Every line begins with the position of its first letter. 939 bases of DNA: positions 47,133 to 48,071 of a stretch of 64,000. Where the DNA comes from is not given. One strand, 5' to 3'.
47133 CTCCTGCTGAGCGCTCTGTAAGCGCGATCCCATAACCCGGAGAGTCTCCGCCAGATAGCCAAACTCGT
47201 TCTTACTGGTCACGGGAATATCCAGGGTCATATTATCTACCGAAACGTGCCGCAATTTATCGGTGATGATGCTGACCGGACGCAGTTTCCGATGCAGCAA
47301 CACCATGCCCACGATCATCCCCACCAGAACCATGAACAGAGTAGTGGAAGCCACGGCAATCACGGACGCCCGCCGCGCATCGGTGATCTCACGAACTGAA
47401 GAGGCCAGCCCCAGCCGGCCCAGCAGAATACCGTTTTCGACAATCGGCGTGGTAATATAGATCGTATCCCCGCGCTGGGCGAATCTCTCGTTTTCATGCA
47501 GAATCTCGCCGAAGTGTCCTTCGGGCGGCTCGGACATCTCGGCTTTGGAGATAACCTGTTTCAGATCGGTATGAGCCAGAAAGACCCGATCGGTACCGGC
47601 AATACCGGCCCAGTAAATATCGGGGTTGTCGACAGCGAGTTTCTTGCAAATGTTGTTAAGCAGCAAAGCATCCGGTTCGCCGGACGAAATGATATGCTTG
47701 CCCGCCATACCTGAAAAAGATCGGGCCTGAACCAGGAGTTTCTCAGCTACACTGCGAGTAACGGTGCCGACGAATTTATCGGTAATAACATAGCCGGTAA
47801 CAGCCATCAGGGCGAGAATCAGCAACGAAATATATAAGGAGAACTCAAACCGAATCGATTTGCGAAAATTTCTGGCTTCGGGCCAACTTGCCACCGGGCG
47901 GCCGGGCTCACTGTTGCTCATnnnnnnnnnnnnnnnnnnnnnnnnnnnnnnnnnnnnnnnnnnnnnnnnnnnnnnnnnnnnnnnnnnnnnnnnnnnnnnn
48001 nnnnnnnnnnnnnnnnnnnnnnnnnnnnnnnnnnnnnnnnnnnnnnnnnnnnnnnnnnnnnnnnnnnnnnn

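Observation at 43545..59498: A giant T9SS surface protein appears co-transcribed with a barrel-TPR protein, a sigma-less partner-switching module and an orphan histidine kinase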

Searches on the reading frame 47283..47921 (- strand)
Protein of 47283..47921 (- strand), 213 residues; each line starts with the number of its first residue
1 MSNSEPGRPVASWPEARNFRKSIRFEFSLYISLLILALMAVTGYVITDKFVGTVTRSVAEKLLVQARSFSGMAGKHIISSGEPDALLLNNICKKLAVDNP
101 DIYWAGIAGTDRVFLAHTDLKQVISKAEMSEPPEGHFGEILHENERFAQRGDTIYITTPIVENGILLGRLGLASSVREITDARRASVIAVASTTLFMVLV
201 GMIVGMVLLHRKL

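Call 91: find_homologous_proteins(query=window:47283-47921:-, max_evalue=0.001)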
Query seq(213 aa) (213 aa): 10 proteins with E <= 0.001 among 620 candidates.
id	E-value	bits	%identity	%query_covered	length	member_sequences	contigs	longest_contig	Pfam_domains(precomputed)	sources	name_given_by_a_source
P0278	1.6e-77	278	64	94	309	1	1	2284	-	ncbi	ncbi:MAG: hypothetical protein AB1744_10280, partial [Candidatus Zixiibacteriota bacterium]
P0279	7.7e-68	246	56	99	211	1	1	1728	-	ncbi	ncbi:MAG: hypothetical protein AB1746_17665, partial [Candidatus Zixiibacteriota bacterium]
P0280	1.6e-64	235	60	86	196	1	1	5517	-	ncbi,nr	ncbi:MAG: hypothetical protein PHU88_07600, partial [candidate division Zixibacteria bacterium]|nr:h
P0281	4.4e-64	234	56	99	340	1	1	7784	-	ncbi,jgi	jgi:hypothetical protein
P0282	3.6e-63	231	57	85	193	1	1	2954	-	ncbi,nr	ncbi:MAG: hypothetical protein GY865_18710, partial [candidate division Zixibacteria bacterium]|nr:h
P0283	2.1e-61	225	55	94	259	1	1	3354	-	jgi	jgi:uncharacterized protein (UPF0333 family)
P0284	2.3e-55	205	54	87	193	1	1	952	-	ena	-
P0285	2.1e-48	183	63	62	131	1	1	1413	-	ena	-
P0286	1.3e-38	151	59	58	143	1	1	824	-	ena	-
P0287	2.8e-16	78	63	30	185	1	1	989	PF00121.25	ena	-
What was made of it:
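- The sensor domain was found only in orthologues of this phosphatase, not on other output domains (call 91, limited sensitivity).
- Tried and rejected: Only partial orthologues were returned (call 91).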

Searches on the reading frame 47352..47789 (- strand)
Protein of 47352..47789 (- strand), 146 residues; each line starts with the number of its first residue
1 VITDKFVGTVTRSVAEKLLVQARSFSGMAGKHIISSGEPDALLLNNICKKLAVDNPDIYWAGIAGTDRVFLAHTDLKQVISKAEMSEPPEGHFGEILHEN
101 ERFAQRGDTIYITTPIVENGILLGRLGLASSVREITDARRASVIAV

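Call 105: search_protein_families(library=pfam, proteins=[window:47352-47789:-], max_evalue=10)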
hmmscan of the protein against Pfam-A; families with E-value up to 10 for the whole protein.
seq(146 aa): 0 families

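Call 107: search_solved_structures(query=A4, max_evalue=10)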
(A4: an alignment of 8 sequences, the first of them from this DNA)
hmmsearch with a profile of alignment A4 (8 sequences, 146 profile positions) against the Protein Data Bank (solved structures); distinct sequences matched with E-value up to 10: 1.
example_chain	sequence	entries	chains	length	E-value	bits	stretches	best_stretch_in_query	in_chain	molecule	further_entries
5xzd_A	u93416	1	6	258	0.99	12.3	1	35-80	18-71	Enoyl-CoA hydratase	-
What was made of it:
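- It matches no known ligand-binding family (calls 105, 107).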
